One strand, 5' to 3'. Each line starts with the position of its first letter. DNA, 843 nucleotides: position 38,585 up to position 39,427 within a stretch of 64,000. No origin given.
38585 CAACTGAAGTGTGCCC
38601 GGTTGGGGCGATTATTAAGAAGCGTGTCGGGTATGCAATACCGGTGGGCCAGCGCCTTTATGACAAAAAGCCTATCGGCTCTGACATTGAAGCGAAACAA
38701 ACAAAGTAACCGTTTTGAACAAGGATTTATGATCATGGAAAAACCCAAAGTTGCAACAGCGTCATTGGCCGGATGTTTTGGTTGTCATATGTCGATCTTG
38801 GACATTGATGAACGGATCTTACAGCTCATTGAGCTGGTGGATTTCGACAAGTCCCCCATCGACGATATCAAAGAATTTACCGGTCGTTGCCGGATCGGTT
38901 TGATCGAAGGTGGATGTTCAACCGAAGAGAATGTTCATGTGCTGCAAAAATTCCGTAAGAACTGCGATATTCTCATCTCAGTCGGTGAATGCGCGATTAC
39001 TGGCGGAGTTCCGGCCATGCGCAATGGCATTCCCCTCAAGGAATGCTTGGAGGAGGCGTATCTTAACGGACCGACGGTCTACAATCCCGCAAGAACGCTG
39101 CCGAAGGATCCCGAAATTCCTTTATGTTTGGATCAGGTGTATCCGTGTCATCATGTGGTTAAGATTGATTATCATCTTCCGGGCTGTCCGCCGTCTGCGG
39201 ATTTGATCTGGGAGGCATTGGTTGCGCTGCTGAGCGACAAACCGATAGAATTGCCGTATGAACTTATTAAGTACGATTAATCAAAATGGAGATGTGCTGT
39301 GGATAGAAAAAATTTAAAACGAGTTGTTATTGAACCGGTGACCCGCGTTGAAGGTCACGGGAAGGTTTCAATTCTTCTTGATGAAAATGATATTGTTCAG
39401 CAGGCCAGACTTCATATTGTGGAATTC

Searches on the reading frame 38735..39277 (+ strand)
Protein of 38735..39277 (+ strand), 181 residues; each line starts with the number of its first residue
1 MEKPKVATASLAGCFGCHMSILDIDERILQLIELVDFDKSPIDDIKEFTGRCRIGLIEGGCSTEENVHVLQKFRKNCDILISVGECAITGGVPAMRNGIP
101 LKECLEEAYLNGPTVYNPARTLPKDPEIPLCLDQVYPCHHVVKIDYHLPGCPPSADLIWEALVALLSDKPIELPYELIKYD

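Call 25: search_protein_families(library=ncbifam, proteins=[window:38735-39277:+], max_evalue=0.001)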
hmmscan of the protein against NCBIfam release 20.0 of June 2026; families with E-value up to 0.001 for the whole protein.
window:38735-39277:+ (181 aa): 7 families
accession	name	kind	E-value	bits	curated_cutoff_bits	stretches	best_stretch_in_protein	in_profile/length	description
NF045875.1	F420_non_VhuG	exception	2.2e-35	122.3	450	1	2-177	3-175/286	F420-non-reducing hydrogenase subunit VhuG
NF040836.1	sulfhyd_HydD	equivalog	5.1e-19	68.5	500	1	3-167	5-155/261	NADPH-dependent hydrogenase/sulfhydrogenase 1 subunit delta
TIGR03294.1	FrhG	equivalog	1e-15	58.1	245.5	2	4-108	2-109/228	coenzyme F420 hydrogenase subunit gamma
NF040831.1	sulfhyd_ShyD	equivalog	3e-14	53.2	460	1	6-165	3-147/240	NAD(P)-dependent hydrogenase/sulfhydrogenase 2 subunit delta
TIGR01957.1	nuoB_fam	subfamily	2.9e-05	24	142.7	0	135-165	108-138/145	NADH-quinone oxidoreductase subunit B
NF005012.1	PRK06411.1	subfamily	5.7e-05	22.7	116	0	135-165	124-154/166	NADH-quinone oxidoreductase subunit NuoB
NF045520.1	H2_NiFeSe_small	exception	0.00056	19.4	470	0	67-97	134-164/314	NiFeSe hydrogenase small subunit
